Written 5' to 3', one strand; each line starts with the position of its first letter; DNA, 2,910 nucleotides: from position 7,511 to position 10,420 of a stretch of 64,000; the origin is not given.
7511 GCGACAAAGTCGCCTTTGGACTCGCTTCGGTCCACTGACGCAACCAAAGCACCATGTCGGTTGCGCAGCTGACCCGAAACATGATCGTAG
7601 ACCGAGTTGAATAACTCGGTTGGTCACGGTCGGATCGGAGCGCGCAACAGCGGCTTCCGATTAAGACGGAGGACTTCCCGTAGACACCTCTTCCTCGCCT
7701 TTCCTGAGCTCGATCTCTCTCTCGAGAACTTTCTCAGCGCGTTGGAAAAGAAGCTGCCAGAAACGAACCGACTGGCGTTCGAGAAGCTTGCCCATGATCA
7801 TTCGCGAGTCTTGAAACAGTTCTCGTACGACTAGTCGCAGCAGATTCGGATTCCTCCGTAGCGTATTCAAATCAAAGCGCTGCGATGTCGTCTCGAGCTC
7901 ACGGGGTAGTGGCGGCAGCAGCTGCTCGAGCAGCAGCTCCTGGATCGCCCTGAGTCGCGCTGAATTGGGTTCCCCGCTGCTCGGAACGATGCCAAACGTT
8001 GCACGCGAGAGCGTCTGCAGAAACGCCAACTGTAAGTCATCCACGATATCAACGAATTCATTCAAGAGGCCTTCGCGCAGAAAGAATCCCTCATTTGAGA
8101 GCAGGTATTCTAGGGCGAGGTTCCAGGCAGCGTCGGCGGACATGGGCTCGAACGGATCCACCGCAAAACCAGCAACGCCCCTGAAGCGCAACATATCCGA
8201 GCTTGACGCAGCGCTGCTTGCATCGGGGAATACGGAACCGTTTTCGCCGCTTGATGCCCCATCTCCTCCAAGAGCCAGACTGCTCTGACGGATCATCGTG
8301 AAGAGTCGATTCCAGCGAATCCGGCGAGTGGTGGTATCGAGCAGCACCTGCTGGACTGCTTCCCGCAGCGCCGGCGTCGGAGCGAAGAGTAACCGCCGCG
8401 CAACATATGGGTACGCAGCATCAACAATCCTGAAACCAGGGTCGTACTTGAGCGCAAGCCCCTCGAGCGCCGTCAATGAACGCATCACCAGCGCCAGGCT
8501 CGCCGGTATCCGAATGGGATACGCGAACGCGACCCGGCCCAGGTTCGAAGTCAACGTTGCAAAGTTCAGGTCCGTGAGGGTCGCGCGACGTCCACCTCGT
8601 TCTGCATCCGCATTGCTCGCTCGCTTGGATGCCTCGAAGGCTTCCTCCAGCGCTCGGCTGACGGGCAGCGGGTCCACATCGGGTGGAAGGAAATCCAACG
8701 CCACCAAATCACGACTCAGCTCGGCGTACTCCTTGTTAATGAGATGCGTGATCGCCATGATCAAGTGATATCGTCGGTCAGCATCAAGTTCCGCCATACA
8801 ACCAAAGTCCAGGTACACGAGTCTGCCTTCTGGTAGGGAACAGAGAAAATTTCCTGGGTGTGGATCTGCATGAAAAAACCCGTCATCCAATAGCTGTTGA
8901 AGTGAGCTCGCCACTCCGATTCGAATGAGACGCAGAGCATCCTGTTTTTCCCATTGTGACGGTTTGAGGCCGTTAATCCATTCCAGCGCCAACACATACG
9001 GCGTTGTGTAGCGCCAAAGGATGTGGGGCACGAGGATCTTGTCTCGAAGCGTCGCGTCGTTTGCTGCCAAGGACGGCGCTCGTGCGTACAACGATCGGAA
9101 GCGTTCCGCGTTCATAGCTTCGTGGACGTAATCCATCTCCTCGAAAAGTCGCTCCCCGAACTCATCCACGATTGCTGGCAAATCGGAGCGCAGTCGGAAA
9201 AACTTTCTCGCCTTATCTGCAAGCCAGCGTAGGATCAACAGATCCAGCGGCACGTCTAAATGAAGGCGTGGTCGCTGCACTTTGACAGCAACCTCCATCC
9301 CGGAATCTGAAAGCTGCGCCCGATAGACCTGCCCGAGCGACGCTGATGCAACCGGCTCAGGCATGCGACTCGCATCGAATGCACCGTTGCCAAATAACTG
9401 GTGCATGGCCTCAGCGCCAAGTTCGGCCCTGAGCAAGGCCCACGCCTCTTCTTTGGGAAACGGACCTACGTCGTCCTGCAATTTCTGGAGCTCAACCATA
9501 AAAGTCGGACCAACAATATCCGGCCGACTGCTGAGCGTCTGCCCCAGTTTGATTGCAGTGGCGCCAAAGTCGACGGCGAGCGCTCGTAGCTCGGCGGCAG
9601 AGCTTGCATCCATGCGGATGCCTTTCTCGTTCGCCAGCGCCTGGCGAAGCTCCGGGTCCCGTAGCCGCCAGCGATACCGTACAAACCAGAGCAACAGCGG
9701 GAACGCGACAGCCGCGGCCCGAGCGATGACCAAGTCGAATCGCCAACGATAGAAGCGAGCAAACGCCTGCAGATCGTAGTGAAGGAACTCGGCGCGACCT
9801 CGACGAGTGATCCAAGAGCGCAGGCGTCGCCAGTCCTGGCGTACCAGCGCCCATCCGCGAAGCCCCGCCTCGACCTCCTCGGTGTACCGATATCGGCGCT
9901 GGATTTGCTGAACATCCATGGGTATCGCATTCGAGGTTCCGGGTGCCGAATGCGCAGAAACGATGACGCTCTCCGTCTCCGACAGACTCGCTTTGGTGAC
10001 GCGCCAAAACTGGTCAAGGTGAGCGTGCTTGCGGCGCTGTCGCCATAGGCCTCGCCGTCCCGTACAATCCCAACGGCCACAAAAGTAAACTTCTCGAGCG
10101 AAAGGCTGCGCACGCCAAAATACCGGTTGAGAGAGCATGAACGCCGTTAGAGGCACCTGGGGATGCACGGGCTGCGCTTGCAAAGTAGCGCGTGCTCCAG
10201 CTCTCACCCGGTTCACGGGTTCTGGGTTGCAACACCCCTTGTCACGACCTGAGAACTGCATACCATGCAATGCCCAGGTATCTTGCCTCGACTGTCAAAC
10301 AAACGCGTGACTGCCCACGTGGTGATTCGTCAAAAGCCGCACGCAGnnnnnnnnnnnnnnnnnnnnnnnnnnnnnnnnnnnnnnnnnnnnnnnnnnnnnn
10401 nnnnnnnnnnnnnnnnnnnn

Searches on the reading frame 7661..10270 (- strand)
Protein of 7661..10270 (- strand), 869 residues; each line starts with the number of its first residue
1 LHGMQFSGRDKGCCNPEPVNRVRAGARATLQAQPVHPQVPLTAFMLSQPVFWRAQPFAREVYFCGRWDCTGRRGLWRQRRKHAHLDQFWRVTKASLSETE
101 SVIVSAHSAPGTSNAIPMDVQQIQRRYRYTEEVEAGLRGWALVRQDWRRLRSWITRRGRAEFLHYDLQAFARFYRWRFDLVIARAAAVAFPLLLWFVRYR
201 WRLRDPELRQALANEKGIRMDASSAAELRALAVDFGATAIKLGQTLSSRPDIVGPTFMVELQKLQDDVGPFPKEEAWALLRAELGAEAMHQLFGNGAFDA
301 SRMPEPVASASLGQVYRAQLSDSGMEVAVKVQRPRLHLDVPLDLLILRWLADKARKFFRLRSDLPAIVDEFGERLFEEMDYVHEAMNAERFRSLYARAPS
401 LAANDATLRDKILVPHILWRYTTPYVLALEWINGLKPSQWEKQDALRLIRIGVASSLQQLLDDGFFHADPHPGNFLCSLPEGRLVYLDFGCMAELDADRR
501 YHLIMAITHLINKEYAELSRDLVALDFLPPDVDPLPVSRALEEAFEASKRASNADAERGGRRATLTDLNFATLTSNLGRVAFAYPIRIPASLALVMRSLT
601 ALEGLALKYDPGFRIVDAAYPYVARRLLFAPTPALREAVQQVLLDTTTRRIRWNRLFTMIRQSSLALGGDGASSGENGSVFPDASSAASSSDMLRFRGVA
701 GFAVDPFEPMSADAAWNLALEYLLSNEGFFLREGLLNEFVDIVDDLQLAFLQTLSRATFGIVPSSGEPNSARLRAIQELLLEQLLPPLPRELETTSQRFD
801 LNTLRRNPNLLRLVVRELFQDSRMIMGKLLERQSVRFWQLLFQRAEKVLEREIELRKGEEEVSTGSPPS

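Call 7: search_protein_families(library=pfam, proteins=[window:7661-10270:-], max_evalue=0.01)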
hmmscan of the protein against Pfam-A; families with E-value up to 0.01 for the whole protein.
window:7661-10270:- (869 aa): 2 families
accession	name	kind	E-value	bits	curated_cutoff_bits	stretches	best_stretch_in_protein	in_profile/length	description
PF03109.22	ABC1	-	1.4e-58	198.3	22.9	1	263-519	1-241/244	ABC1 atypical kinase-like domain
PF06176.17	WaaY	-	0.0046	17.1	20.3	1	414-488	107-179/229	Lipopolysaccharide core biosynthesis protein (WaaY)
